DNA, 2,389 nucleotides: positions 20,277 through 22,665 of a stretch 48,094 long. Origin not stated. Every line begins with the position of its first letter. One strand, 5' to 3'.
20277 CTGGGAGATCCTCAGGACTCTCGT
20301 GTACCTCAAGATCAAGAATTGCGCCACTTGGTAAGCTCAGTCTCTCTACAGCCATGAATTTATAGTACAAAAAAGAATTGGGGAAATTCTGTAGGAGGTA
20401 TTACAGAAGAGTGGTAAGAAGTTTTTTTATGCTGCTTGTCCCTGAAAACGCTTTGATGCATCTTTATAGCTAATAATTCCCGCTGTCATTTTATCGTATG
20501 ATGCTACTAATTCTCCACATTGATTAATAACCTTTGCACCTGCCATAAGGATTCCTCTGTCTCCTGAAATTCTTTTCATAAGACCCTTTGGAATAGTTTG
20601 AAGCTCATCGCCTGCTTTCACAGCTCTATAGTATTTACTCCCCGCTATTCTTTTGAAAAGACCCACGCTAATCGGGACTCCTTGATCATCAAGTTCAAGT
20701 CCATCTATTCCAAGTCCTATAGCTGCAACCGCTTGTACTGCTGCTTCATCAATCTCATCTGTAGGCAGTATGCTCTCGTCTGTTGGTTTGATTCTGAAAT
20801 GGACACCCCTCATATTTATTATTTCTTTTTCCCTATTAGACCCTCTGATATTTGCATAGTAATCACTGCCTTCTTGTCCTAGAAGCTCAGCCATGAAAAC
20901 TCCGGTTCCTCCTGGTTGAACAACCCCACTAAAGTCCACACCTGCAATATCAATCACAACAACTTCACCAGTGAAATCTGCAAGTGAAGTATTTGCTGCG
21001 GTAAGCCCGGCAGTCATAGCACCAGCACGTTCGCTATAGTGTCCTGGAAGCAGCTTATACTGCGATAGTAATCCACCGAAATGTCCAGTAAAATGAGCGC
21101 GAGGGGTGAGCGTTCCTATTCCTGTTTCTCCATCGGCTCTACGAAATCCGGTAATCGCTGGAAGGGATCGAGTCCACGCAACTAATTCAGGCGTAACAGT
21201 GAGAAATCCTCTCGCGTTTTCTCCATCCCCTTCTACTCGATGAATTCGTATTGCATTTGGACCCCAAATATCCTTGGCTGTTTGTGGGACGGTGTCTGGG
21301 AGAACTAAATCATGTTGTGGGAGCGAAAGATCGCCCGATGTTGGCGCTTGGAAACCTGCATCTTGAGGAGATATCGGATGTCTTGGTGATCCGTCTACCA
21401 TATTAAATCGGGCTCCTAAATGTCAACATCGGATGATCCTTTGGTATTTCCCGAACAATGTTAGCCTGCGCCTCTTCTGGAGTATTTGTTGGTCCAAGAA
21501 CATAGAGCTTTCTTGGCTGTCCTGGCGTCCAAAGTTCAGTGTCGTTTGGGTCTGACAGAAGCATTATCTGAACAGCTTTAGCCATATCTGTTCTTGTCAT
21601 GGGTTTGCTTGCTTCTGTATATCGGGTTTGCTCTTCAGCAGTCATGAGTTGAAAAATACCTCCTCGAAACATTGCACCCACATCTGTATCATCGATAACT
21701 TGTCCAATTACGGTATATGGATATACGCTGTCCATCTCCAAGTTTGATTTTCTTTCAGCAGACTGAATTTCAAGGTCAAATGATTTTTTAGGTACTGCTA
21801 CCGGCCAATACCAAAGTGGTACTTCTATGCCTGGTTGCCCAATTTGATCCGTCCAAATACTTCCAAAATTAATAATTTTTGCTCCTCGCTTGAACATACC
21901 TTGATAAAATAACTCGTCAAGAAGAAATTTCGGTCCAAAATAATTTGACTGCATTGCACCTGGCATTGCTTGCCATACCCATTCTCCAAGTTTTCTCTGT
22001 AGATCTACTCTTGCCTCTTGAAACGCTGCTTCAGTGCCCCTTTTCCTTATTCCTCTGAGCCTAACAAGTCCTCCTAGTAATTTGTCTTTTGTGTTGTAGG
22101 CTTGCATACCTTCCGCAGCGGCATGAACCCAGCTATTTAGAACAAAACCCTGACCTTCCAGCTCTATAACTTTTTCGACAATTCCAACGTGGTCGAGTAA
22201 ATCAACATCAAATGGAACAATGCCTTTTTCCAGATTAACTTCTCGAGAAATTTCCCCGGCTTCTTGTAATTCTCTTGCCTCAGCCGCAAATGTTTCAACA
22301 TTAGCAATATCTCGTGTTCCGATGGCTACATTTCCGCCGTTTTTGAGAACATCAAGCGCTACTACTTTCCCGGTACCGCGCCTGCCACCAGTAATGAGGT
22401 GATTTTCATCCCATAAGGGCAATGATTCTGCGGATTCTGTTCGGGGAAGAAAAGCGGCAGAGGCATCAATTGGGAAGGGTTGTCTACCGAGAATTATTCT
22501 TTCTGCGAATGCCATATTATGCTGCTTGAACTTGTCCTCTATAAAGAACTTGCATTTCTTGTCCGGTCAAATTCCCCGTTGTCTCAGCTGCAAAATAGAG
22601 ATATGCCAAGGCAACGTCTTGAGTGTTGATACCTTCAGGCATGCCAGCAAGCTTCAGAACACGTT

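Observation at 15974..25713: FAS/PKS-like condensation-reduction-dehydration gene set with no visible acyl carrier protein, joined to an acyltransferase and a PLD-family enzyme and sitting next to a Crp/Fnr regulator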

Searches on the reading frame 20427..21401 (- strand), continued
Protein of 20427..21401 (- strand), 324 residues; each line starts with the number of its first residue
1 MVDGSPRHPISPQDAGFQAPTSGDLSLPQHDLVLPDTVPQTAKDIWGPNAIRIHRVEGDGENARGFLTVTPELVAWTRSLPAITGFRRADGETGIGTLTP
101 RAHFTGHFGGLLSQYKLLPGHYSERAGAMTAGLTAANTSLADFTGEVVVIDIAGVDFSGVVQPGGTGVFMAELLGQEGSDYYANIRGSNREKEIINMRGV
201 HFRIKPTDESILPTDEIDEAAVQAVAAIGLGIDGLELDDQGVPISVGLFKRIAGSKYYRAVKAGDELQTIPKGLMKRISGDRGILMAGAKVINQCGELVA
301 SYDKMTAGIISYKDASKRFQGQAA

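Call 43: search_protein_families(library=ncbifam, proteins=[P0008, P0013, L004:8803-9999:+, L006:2378-3427:-, L006:6125-7063:+, L012:3322-4239:-, L006:4713-6119:+, L004:7748-8797:+, L004:11024-12247:+], max_evalue=0.001)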
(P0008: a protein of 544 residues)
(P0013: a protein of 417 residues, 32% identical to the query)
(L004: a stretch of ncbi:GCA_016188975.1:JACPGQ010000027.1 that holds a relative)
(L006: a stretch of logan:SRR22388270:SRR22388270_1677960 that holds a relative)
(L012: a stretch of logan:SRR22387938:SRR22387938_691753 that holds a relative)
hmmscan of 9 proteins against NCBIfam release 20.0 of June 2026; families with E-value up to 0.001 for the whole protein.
P0008 (544 aa): 67 families (the best 25 are shown)
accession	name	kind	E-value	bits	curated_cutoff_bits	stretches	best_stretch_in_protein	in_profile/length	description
NF005868.0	PRK07806.1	subfamily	4.9e-33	114.7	162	1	16-214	4-208/248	SDR family oxidoreductase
NF000582.1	PRK00006.1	equivalog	1.3e-12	47.8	113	2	308-430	18-128/137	3-hydroxyacyl-ACP dehydratase FabZ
NF005975.0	PRK08063.1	equivalog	2.3e-11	43.5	328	1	18-108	4-95/250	enoyl-[acyl-carrier-protein] reductase FabL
NF006493.1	PRK08936.1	subfamily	2.4e-11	43.4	420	1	16-105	5-94/261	glucose-1-dehydrogenase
NF009546.0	PRK12935.1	equivalog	3.6e-11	43.1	418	1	16-110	4-97/247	acetoacetyl-CoA reductase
TIGR01750.1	fabZ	equivalog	6e-11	42.3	155.15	1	313-430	25-132/141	3-hydroxyacyl-ACP dehydratase FabZ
NF004777.0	PRK06123.1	equivalog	1e-09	38.2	383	1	19-104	4-89/249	SDR family oxidoreductase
NF006597.0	PRK09134.1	equivalog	3.7e-09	36.2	281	1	17-148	11-141/261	SDR family oxidoreductase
TIGR01830.1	3oxo_ACP_reduc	equivalog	5.9e-09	36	297.75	1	21-107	1-86/239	3-oxoacyl-[acyl-carrier-protein] reductase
NF005873.0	PRK07814.1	equivalog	1e-08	34.9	346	1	17-109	9-100/263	SDR family oxidoreductase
NF012208.0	SDR_dihy_bifunc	exception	1.2e-08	34.8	325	1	21-103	1-83/233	bifunctional dihydropteridine reductase/dihydrofolate reductase TmpR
NF004199.0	PRK05653.1-4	equivalog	1.8e-08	34.3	301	1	17-104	4-91/247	3-oxoacyl-ACP reductase FabG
NF005446.0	PRK07035.1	equivalog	2e-08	33.8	373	1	16-108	9-100/255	SDR family oxidoreductase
NF004746.0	PRK06077.1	equivalog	2.2e-08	33.8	320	1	18-104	6-92/252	3-ketoacyl-(acyl-carrier-protein) reductase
NF006110.0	PRK08261.1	equivalog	2.4e-08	33.3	410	1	8-109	204-300/454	3-oxoacyl-ACP reductase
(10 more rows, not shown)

P0013 (417 aa): 112 families (the best 25 are shown)
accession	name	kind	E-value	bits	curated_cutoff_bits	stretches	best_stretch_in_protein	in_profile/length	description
NF005868.0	PRK07806.1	subfamily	6.3e-38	130.7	162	1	22-263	5-238/248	SDR family oxidoreductase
NF000582.1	PRK00006.1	equivalog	2.3e-12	47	113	1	296-397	32-129/137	3-hydroxyacyl-ACP dehydratase FabZ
NF009386.0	PRK12745.1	equivalog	4.9e-12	45.5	250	1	22-151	4-127/259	3-ketoacyl-ACP reductase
NF005975.0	PRK08063.1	equivalog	7.1e-12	45.2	328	1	22-119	3-97/250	enoyl-[acyl-carrier-protein] reductase FabL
NF004847.0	PRK06198.1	subfamily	1.4e-11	44.1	240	1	20-151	4-127/269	oxidoreductase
NF009667.0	PRK13188.1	equivalog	3.3e-11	42.6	465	1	296-398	352-452/464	bifunctional UDP-3-O-[3-hydroxymyristoyl] N-acetylglucosamine deacetylase/3-hydroxyacyl-ACP dehydratase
NF004818.0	PRK06172.1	equivalog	6.7e-11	42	336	1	21-122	5-100/253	SDR family oxidoreductase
TIGR01750.1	fabZ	equivalog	8.5e-11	41.9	155.15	1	296-398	33-134/141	3-hydroxyacyl-ACP dehydratase FabZ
NF005559.1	PRK07231.1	subfamily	5.6e-10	39.1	215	1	21-123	2-98/249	glucose 1-dehydrogenase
NF005873.0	PRK07814.1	equivalog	4e-09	36.3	346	1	21-131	8-111/263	SDR family oxidoreductase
NF005390.0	PRK06935.1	equivalog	6.2e-09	35.6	369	1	21-115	13-100/258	2-dehydro-3-deoxy-D-gluconate 5-dehydrogenase KduD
NF005594.0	PRK07326.1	equivalog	7.6e-09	35.5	271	1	22-119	5-97/237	SDR family oxidoreductase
NF004825.0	PRK06181.1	equivalog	7.8e-09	35.2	215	1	20-115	3-93/268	SDR family oxidoreductase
NF006493.1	PRK08936.1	subfamily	9.3e-09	34.9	420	1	21-134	5-115/261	glucose-1-dehydrogenase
NF012208.0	SDR_dihy_bifunc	exception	1.1e-08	34.9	325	1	26-117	1-87/233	bifunctional dihydropteridine reductase/dihydrofolate reductase TmpR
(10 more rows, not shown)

L004:8803-9999:+ (398 aa): 28 families (the best 25 are shown)
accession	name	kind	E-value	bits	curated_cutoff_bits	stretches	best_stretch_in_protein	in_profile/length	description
NF005868.0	PRK07806.1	subfamily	3.8e-08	33.2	162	1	56-110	6-58/248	SDR family oxidoreductase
NF004528.0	PRK05875.1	equivalog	1.1e-06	28.2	334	1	56-113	10-66/280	SDR family oxidoreductase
NF006070.0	PRK08213.1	subfamily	5.5e-06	26.1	279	1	54-121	10-77/259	gluconate 5-dehydrogenase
NF005893.0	PRK07856.1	equivalog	6.9e-06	25.5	255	1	54-97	7-50/255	SDR family oxidoreductase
NF005559.1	PRK07231.1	subfamily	8.6e-06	25.4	215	1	56-98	4-46/249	glucose 1-dehydrogenase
NF004778.0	PRK06124.1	equivalog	2.2e-05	24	303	1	52-101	7-56/256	SDR family oxidoreductase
NF006693.0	PRK09242.1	equivalog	2.5e-05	23.5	328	1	54-96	8-50/258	SDR family oxidoreductase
NF005095.0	PRK06523.1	subfamily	3.7e-05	23.4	231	1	53-95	7-50/261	oxidoreductase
NF005449.0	PRK07041.1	equivalog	5.3e-05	23.2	257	1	54-99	5-50/240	SDR family oxidoreductase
NF005594.0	PRK07326.1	equivalog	5.6e-05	22.8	271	1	57-98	7-48/237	SDR family oxidoreductase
NF004521.0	PRK05866.1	equivalog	7.6e-05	21.9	368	1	40-101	24-84/294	SDR family oxidoreductase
NF009468.0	PRK12826.1-4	equivalog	0.00016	21.4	318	1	55-101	6-52/256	SDR family oxidoreductase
NF005467.0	PRK07060.1-5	equivalog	0.00016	21.3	360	1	56-94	9-47/245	SDR family oxidoreductase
NF006133.0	PRK08278.1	subfamily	0.0002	20.4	250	1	54-109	4-63/278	SDR family oxidoreductase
NF005752.0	PRK07576.1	subfamily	0.00022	20.6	321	1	54-100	7-53/271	SDR family oxidoreductase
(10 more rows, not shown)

L006:2378-3427:- (349 aa): 40 families (the best 25 are shown)
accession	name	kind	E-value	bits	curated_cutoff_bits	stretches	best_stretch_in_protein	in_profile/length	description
NF005868.0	PRK07806.1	subfamily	2.3e-11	43.7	162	1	76-340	3-240/248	SDR family oxidoreductase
NF009546.0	PRK12935.1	equivalog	7.1e-08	32.3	418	1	76-157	3-79/247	acetoacetyl-CoA reductase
NF006493.1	PRK08936.1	subfamily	2e-07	30.6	420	1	76-148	4-74/261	glucose-1-dehydrogenase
NF005975.0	PRK08063.1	equivalog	5e-07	29.3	328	1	79-156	4-79/250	enoyl-[acyl-carrier-protein] reductase FabL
NF004777.0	PRK06123.1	equivalog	1.8e-06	27.6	383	1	80-148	4-70/249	SDR family oxidoreductase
NF005400.0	PRK06947.1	equivalog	2.8e-06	26.7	367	1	80-156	7-81/252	SDR family oxidoreductase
NF053807.1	RhamDHLra1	equivalog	4e-06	26.7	400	1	77-145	2-68/252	L-rhamnose 1-dehydrogenase Lra1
NF009468.0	PRK12826.1-4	equivalog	1.3e-05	25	318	1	75-144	3-69/256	SDR family oxidoreductase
NF005559.1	PRK07231.1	subfamily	1.5e-05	24.6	215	1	76-128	1-54/249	glucose 1-dehydrogenase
NF041159.1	Rham_dhyd_Thplmales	equivalog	1.5e-05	24.6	450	1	81-155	7-79/253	L-rhamnose 1-dehydrogenase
NF009387.0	PRK12746.1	equivalog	1.9e-05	24.1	363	1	76-148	3-73/254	SDR family oxidoreductase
NF050023.1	7alphHDSH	equivalog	2.3e-05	24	450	1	75-149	2-76/259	7alpha-hydroxysteroid dehydrogenase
NF004847.0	PRK06198.1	subfamily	2.5e-05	23.6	240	1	75-145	3-71/269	oxidoreductase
NF005861.0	PRK07791.1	subfamily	3.9e-05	23.2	373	1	77-157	4-87/300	SDR family oxidoreductase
NF052562.1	RADHDNL4305835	equivalog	4.1e-05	23.1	400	1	75-121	3-50/252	NADP-dependent (R)-specific alcohol dehydrogenase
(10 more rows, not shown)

L006:6125-7063:+ (312 aa): 3 families
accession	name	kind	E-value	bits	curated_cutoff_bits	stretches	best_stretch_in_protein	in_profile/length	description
NF001244.0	PRK00216.1-5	equivalog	5.9e-06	25.7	216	1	57-119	51-111/236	bifunctional demethylmenaquinone methyltransferase/2-methoxy-6-polyprenyl-1,4-benzoquinol methylase UbiE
TIGR01934.1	MenG_MenH_UbiE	subfamily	0.00025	20.4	158.35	1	54-119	39-99/223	ubiquinone/menaquinone biosynthesis methyltransferase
NF004851.0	PRK06202.1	equivalog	0.0003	20.3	243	1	33-105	44-111/237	hypothetical protein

L012:3322-4239:- (305 aa): 0 families

L006:4713-6119:+ (468 aa): 20 families
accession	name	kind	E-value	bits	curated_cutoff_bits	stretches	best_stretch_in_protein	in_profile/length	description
TIGR03150.1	fabF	equivalog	2.4e-70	237.3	493.75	1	35-456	2-405/407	beta-ketoacyl-ACP synthase II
NF005589.0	PRK07314.1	subfamily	2e-68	231.1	387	1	34-459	4-411/413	beta-ketoacyl-ACP synthase II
NF004970.0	PRK06333.1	subfamily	2.9e-62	210.9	525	1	34-460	4-422/424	beta-ketoacyl-ACP synthase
NF006587.0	PRK09116.1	equivalog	5.5e-45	153.8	470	1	34-418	2-371/408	beta-ketoacyl-ACP synthase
NF005916.1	PRK07910.1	equivalog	2.1e-44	152.1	560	1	36-459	14-417/418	KasA/KasB family beta-ketoacyl-ACP synthase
NF006274.0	PRK08439.1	equivalog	5.5e-43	147.3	621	1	34-453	2-399/406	beta-ketoacyl-ACP synthase II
NF006434.0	PRK08722.1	equivalog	3.6e-40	138.1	759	1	34-423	4-382/414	beta-ketoacyl-ACP synthase II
NF005076.0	PRK06501.1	equivalog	1.1e-39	136.6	629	1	34-460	11-423/425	beta-ketoacyl-ACP synthase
NF005935.0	PRK07967.1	equivalog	1.4e-34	119.7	630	1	35-460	3-404/406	beta-ketoacyl-ACP synthase I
NF005490.0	PRK07103.1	equivalog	3.1e-31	108.9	445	1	36-457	6-410/414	polyketide beta-ketoacyl:acyl carrier protein synthase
NF004618.0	PRK05952.1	equivalog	1.6e-29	103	455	1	170-458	117-381/384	beta-ketoacyl-ACP synthase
NF058662.1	cispenta_AmcF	equivalog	2.6e-26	92.5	325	1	183-455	112-365/369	cispentacin biosynthesis acyltransferase subunit AmcF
NF006618.0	PRK09185.1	subfamily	8.3e-20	71.2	407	1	183-459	144-392/394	beta-ketoacyl-ACP synthase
NF041183.1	Pks2_ls1_myc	equivalog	1.6e-14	51.8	2400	1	180-400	153-364/2086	sulfolipid-1 biosynthesis phthioceranic/hydroxyphthioceranic acid synthase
NF040607.1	mycolic_Pks13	equivalog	9e-12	43.2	2100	1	182-463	253-529/1680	polyketide synthase Pks13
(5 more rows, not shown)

L004:7748-8797:+ (349 aa): 89 families (the best 25 are shown)
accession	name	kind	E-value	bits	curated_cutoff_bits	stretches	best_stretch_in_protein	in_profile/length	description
NF009466.0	PRK12826.1-2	subfamily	4.6e-18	65.6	222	1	77-339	9-242/248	3-oxoacyl-ACP reductase FabG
NF005559.1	PRK07231.1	subfamily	6.4e-18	65.2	215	1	68-336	2-242/249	glucose 1-dehydrogenase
NF047420.2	EF_P_mod_YmfI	equivalog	1.7e-16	60.7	238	1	156-337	64-231/236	elongation factor P 5-aminopentanone reductase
NF004198.0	PRK05653.1-3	equivalog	1.4e-15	57.5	296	1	67-339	4-244/248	3-oxoacyl-ACP reductase FabG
NF052558.1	MBtsdlDhBudC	equivalog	3.3e-15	56.3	270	1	69-339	2-239/250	meso-2,3-butanediol dehydrogenase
TIGR01830.1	3oxo_ACP_reduc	equivalog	1.3e-14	54.5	297.75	1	80-339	7-236/239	3-oxoacyl-[acyl-carrier-protein] reductase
NF005893.0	PRK07856.1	equivalog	1.9e-14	53.6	255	1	67-348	6-248/255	SDR family oxidoreductase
NF009384.0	PRK12743.1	equivalog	2.5e-14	53.1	264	1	150-336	69-242/258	SDR family oxidoreductase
NF004200.0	PRK05653.1-5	equivalog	2.9e-14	53.2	273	1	80-339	11-239/242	3-oxoacyl-ACP reductase FabG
NF009546.0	PRK12935.1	equivalog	7.1e-14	52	418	1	68-335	4-239/247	acetoacetyl-CoA reductase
TIGR01829.1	AcAcCoA_reduct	subfamily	1.5e-12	47.7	302.1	1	138-339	51-238/242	acetoacetyl-CoA reductase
NF004778.0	PRK06124.1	equivalog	2.9e-12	46.6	303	1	66-292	7-201/256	SDR family oxidoreductase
NF006070.0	PRK08213.1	subfamily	6.6e-12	45.5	279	1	67-339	9-254/259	gluconate 5-dehydrogenase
NF053702.1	TrHdxCHCADhChcB1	equivalog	9.4e-12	44.8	400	1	69-337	3-236/250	trans-4-hydroxycyclohexanecarboxylate dehydrogenase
NF004197.0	PRK05653.1-1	equivalog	9.8e-12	45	332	1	66-337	3-242/249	3-oxoacyl-ACP reductase FabG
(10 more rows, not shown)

L004:11024-12247:+ (407 aa): 1 family
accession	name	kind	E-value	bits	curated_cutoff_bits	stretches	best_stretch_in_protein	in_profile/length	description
NF006829.0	PRK09352.1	subfamily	6.4e-06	25.4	249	1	86-187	56-153/322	beta-ketoacyl-ACP synthase 3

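Call 81: search_protein_families(library=pfam, proteins=[L004:15726-16367:+, L004:17169-17948:+, L006:8789-9415:+, L004:5903-6340:+], max_evalue=0.001)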
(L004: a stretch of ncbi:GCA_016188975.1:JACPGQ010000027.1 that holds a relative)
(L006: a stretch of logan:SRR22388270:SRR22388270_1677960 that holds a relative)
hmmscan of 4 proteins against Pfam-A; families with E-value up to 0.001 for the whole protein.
L004:15726-16367:+ (213 aa): 0 families

L004:17169-17948:+ (259 aa): 0 families

L006:8789-9415:+ (208 aa): 0 families

L004:5903-6340:+ (145 aa): 1 family
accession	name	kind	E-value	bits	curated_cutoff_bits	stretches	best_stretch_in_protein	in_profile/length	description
PF05635.17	23S_rRNA_IVP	-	1.8e-20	73.6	33.8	1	14-120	1-105/106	23S rRNA-intervening sequence protein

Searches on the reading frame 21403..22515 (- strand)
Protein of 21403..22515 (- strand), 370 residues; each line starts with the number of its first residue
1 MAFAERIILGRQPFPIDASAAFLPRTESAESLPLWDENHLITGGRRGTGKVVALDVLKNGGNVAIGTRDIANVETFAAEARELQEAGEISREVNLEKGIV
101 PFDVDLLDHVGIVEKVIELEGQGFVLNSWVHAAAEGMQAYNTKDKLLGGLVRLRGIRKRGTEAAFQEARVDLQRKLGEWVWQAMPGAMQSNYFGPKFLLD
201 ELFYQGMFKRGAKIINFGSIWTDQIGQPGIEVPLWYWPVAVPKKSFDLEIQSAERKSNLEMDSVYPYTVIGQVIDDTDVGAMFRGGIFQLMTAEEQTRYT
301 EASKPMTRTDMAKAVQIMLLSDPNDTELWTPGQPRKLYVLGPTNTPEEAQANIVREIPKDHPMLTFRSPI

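Call 3: search_protein_families(library=pfam, proteins=[window:21403-22515:-], max_evalue=0.01)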
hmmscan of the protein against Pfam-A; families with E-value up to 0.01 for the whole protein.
window:21403-22515:- (370 aa): 1 family
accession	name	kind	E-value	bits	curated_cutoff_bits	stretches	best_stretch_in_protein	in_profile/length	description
PF00106.31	adh_short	-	0.002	18.1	26.6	0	40-83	4-47/195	short chain dehydrogenase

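Call 5: search_protein_families(library=ncbifam, proteins=[window:21403-22515:-], max_evalue=0.01)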
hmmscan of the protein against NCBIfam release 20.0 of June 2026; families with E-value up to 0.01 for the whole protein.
window:21403-22515:- (370 aa): 24 families
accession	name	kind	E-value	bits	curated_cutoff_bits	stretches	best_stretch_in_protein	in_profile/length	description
NF005594.0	PRK07326.1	equivalog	3.2e-05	23.6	271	1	38-96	8-66/237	SDR family oxidoreductase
NF005806.0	PRK07666.1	equivalog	3.9e-05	23.1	286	1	36-83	7-54/239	3-ketoacyl-ACP reductase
NF005878.0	PRK07825.1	subfamily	0.00011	21.7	287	1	39-81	12-54/278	short chain dehydrogenase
NF005559.1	PRK07231.1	subfamily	0.00021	20.9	215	1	37-89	5-57/249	glucose 1-dehydrogenase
NF004528.0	PRK05875.1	equivalog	0.00025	20.5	334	1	31-92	5-66/280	SDR family oxidoreductase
NF009386.0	PRK12745.1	equivalog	0.00094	18.3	250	1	40-88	9-55/259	3-ketoacyl-ACP reductase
NF005975.0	PRK08063.1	equivalog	0.0011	18.4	328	1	39-81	7-50/250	enoyl-[acyl-carrier-protein] reductase FabL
NF006693.0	PRK09242.1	equivalog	0.0017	17.5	328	1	34-84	8-58/258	SDR family oxidoreductase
NF006070.0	PRK08213.1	subfamily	0.0024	17.4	279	1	39-115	15-92/259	gluconate 5-dehydrogenase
NF053807.1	RhamDHLra1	equivalog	0.0025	17.6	400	1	36-88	4-54/252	L-rhamnose 1-dehydrogenase Lra1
NF004522.0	PRK05867.1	equivalog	0.0028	17.4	447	1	37-80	12-55/255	SDR family oxidoreductase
NF005893.0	PRK07856.1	equivalog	0.0028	17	255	1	35-79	8-52/255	SDR family oxidoreductase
NF004824.0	PRK06180.1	subfamily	0.0031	16.7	298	1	38-124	6-90/279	oxidoreductase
NF009466.0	PRK12826.1-2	subfamily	0.0036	16.8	222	1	39-83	6-51/248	3-oxoacyl-ACP reductase FabG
NF005075.0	PRK06500.1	equivalog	0.0056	16.1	336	0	37-76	7-46/249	SDR family oxidoreductase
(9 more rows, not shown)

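Call 34: search_solved_structures(query=window:21403-22515:-, max_evalue=1, show_alignments=1)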
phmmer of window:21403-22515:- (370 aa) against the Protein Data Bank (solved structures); distinct sequences matched with E-value up to 1: 40.
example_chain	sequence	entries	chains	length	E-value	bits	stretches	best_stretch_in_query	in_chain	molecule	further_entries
4dml_A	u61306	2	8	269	0.00019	23.9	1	19-106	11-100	3-oxoacyl-[acyl-carrier-protein] reductase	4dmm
7x5j_D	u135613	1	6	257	0.0028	20.1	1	39-125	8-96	3-oxoacyl-ACP reductase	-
3tn7_A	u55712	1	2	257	0.0065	18.9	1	40-125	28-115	Short-chain alcohol dehydrogenase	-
3l77_A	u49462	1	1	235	0.008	18.6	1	40-125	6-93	Short-chain alcohol dehydrogenase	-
1geg_A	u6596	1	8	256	0.051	15.9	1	40-88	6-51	ACETOIN REDUCTASE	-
1yxm_A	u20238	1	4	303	0.082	15.3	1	39-81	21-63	peroxisomal trans 2-enoyl CoA reductase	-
3rih_A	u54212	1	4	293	0.091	15.1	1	36-87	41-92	short chain dehydrogenase or reductase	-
4qec_A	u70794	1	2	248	0.094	15.1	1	37-68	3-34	ElxO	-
4qed_A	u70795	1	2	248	0.094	15.1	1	37-68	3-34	ElxO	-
8jf2_F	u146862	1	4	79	0.14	14.5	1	102-155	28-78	D-alanyl carrier protein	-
6d9y_A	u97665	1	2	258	0.14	14.5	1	40-90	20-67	Short-chain dehydrogenase/reductase SDR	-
6bug_A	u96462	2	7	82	0.15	14.4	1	102-155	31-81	D-alanyl carrier protein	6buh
3pk0_A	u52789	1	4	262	0.18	14.1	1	37-85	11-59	Short-chain dehydrogenase/reductase SDR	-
6tq3_A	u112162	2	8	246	0.2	14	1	38-79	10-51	Enzyme subunit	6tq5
6tq8_A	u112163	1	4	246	0.21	13.9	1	38-79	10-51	enzyme subunit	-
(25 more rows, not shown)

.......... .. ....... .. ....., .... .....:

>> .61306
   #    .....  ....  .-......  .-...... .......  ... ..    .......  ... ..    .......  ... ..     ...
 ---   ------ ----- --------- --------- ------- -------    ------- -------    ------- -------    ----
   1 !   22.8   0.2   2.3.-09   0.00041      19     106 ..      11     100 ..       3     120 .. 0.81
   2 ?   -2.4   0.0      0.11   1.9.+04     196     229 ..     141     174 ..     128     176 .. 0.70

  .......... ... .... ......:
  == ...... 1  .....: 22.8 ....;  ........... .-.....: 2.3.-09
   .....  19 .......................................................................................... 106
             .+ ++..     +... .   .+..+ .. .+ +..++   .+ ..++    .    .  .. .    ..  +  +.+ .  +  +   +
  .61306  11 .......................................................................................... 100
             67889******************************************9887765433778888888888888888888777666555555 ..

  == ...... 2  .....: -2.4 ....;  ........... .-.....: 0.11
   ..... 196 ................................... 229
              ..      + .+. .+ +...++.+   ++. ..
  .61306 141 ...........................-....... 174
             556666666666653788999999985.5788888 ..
